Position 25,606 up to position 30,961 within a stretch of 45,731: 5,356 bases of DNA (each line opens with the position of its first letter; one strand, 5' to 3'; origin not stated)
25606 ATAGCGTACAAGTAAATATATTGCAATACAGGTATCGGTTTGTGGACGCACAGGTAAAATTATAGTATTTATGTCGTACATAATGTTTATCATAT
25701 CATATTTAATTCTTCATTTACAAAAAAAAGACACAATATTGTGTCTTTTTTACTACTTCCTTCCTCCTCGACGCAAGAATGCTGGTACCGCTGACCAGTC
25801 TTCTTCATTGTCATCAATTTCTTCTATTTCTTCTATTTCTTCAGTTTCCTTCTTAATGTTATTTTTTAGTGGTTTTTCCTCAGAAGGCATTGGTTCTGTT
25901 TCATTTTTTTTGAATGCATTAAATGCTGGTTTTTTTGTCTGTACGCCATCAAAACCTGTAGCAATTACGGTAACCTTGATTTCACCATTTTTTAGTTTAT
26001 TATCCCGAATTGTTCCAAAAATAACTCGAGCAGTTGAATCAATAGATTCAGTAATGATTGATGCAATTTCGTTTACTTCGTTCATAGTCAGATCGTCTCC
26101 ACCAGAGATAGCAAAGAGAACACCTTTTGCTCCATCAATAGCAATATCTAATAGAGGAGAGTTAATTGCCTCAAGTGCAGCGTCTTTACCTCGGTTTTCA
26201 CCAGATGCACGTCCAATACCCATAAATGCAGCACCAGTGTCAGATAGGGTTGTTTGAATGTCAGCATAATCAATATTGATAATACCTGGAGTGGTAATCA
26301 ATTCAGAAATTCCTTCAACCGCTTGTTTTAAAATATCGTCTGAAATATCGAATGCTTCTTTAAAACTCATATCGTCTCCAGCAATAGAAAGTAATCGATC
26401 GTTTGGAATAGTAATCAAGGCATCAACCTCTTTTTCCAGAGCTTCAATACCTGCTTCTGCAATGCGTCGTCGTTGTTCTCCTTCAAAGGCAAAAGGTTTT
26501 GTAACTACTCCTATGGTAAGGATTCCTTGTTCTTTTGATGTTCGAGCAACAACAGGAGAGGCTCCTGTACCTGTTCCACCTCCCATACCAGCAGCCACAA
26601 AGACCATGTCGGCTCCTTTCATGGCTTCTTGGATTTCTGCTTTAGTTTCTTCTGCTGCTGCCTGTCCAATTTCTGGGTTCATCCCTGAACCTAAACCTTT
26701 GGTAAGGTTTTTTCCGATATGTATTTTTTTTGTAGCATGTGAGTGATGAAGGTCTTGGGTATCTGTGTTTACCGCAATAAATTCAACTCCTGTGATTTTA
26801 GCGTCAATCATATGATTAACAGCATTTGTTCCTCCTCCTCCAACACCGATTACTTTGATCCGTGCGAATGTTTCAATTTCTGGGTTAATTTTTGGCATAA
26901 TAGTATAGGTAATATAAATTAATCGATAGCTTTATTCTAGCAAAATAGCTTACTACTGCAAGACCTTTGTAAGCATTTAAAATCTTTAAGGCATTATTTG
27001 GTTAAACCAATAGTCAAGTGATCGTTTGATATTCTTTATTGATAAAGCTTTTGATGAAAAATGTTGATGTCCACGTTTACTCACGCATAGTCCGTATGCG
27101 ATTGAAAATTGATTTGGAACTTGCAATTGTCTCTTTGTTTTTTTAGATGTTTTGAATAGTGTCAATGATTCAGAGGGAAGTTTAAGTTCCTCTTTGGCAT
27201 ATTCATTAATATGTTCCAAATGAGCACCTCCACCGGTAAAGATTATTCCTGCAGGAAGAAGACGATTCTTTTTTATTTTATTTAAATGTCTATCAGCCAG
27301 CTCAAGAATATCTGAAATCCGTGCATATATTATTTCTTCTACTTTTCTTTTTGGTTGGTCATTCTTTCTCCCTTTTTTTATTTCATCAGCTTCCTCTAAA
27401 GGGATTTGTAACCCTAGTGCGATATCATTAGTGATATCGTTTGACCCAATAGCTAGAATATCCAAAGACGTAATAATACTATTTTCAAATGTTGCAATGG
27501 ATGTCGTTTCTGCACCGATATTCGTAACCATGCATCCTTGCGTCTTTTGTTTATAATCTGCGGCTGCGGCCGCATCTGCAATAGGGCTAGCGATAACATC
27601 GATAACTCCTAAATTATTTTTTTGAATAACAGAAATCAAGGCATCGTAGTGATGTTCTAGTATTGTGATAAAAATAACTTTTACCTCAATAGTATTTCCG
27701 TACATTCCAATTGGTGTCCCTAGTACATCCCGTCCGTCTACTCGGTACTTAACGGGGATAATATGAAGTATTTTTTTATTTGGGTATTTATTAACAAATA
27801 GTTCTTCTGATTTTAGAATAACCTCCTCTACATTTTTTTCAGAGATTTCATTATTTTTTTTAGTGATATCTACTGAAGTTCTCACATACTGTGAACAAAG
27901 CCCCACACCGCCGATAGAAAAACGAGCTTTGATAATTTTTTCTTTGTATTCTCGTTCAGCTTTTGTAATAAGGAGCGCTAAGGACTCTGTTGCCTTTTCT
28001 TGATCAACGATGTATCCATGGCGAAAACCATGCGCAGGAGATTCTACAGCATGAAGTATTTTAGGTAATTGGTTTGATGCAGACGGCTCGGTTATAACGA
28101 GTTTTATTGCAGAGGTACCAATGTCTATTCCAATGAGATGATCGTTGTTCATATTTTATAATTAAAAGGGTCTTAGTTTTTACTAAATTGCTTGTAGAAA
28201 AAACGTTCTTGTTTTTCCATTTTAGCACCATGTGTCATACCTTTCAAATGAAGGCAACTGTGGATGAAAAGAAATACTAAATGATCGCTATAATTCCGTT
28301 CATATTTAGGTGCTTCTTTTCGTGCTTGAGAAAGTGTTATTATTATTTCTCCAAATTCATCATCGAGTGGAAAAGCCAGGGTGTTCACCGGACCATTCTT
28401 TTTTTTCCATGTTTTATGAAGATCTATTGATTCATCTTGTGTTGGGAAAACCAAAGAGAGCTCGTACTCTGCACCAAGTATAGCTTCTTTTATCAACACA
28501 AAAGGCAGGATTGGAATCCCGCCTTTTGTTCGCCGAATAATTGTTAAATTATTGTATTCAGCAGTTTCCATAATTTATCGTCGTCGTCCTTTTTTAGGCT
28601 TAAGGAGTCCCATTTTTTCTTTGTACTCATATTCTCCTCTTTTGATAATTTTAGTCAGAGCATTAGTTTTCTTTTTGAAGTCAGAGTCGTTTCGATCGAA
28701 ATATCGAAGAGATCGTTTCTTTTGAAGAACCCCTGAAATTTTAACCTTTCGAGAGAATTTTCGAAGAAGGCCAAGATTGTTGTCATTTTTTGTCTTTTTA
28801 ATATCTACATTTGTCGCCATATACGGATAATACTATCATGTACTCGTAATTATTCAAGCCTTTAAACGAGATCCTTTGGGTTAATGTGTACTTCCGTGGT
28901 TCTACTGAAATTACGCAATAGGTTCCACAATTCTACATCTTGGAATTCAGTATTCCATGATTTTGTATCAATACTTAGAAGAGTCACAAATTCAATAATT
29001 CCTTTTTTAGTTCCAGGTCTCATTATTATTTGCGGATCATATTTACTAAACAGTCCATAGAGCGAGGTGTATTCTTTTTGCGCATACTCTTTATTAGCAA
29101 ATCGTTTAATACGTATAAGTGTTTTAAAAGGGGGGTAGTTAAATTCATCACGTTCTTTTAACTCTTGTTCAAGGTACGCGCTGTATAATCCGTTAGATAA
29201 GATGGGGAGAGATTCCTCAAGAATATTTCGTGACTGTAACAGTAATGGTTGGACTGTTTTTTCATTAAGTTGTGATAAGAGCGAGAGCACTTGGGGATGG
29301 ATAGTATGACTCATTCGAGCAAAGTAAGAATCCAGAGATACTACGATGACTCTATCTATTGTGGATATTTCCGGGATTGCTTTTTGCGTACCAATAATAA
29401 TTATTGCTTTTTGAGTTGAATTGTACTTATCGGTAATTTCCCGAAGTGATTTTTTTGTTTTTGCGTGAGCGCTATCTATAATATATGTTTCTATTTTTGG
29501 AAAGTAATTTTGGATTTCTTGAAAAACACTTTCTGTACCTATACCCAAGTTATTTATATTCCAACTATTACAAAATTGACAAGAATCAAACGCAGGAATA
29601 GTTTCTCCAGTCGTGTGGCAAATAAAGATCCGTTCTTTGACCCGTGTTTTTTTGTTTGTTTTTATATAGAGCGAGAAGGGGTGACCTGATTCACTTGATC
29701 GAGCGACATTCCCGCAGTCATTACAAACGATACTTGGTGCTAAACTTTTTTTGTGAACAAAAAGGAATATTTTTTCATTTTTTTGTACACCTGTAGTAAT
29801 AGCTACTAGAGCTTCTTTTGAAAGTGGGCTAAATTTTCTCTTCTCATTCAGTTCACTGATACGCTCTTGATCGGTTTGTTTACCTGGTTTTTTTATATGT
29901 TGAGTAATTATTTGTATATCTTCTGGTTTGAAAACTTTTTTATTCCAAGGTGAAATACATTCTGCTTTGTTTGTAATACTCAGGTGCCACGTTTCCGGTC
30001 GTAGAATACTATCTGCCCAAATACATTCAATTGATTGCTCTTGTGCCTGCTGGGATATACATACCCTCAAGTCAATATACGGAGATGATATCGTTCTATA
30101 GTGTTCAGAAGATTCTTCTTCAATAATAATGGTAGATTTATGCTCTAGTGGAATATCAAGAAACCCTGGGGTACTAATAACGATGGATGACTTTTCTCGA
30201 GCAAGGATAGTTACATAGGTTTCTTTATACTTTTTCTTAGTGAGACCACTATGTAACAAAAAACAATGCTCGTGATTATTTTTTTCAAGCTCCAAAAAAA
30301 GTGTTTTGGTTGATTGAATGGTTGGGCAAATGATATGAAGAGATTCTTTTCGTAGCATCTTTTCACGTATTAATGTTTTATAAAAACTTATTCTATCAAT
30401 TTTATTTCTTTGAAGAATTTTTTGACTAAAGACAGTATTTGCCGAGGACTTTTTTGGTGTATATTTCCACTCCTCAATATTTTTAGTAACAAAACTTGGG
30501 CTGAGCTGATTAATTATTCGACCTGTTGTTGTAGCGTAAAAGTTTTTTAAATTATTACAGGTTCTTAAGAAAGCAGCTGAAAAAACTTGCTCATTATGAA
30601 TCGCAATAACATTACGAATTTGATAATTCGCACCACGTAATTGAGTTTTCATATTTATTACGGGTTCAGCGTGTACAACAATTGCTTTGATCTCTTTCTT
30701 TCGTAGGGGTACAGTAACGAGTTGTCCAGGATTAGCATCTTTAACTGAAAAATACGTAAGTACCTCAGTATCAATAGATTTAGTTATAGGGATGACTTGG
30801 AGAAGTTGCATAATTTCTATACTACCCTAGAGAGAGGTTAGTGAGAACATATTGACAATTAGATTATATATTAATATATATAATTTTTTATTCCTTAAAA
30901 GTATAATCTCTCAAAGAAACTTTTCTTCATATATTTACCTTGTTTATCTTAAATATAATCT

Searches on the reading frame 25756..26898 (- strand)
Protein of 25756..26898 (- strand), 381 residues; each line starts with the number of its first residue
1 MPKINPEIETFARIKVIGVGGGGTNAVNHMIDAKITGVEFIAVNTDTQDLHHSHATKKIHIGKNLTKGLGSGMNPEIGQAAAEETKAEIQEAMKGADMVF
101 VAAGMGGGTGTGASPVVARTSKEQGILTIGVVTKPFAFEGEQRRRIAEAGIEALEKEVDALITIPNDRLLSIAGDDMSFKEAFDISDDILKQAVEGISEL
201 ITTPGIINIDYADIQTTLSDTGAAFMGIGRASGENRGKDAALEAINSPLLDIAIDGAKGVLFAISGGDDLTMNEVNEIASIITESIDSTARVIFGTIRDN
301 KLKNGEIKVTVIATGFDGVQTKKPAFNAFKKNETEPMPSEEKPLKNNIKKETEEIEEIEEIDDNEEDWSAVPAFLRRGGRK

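Call 10: search_protein_families(library=pfam, proteins=[window:25756-26898:-], max_evalue=0.00001)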
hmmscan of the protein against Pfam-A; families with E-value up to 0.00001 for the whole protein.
window:25756-26898:- (381 aa): 2 families
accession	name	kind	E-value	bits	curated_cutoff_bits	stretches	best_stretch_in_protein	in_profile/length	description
PF00091.31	Tubulin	-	6.7e-50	170.4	33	1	13-173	1-189/190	Tubulin/FtsZ family, GTPase domain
PF12327.13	FtsZ_C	-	1.8e-32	112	27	1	222-317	1-95/95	FtsZ family, C-terminal domain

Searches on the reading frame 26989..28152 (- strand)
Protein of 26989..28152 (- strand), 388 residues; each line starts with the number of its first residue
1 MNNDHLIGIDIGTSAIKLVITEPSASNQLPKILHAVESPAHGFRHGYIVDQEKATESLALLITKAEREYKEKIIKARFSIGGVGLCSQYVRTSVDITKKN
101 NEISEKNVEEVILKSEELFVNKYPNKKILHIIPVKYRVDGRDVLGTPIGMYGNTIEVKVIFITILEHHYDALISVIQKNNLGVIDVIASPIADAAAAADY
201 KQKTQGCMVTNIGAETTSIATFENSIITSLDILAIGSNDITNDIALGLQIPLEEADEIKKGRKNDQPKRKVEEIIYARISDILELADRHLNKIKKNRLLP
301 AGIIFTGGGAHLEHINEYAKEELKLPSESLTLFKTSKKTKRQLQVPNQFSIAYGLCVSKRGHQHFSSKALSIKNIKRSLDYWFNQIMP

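Call 11: search_protein_families(library=pfam, proteins=[window:26989-28152:-], max_evalue=0.00001)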
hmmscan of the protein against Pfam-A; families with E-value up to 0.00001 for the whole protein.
window:26989-28152:- (388 aa): 4 families
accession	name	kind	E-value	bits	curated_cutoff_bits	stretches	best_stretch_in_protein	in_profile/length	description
PF14450.12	FtsA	-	6.2e-18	65.8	31.8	1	211-326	4-106/127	Cell division protein FtsA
PF02491.25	SHS2_FTSA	-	1.4e-15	57.9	25.4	1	87-163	6-79/79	SHS2 domain inserted in FTSA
PF11104.14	PilM_2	-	1.4e-08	34.6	27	0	200-355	175-335/340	Type IV pilus assembly protein PilM;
PF06723.19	MreB_Mbl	-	1.8e-06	27.5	27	0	268-327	239-301/327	MreB/Mbl protein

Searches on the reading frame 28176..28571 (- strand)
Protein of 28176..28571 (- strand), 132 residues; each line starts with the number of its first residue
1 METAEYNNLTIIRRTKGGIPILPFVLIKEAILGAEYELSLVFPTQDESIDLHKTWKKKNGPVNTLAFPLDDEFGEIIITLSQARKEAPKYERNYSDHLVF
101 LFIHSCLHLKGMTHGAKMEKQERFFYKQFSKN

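Call 11: search_protein_families(library=pfam, proteins=[window:28176-28571:-], max_evalue=0.00001)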
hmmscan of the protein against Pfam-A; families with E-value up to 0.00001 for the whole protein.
window:28176-28571:- (132 aa): 1 family
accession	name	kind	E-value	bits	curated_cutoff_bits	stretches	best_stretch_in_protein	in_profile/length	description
PF02130.23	YbeY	-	2.8e-18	66.5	25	1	31-122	23-117/129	Endoribonuclease YbeY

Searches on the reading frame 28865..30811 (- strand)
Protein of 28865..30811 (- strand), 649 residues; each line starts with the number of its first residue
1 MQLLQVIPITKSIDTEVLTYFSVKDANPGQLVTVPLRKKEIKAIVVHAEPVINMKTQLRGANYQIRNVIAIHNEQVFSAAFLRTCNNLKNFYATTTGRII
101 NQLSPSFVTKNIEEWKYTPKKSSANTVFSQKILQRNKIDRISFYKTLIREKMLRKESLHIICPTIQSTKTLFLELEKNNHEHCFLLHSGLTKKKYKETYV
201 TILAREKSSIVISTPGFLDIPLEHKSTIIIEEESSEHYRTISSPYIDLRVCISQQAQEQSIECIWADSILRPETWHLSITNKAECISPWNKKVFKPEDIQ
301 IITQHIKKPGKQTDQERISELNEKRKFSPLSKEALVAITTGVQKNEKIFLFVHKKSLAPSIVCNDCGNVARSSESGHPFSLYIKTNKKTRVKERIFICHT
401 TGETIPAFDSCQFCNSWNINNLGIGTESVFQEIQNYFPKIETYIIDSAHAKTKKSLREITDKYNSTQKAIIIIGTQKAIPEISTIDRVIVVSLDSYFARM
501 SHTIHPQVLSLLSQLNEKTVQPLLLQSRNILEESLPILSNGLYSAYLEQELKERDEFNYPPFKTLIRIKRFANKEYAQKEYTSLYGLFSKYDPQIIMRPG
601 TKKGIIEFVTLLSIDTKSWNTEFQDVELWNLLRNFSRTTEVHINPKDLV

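Call 11: search_protein_families(library=pfam, proteins=[window:28865-30811:-], max_evalue=0.00001)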
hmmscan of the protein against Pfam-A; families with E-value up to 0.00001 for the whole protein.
window:28865-30811:- (649 aa): 1 family
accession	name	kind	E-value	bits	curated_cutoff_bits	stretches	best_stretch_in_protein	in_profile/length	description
PF17764.6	PriA_3primeBD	-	3.9e-06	27.1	22.7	0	25-104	21-95/96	3'DNA-binding domain (3'BD)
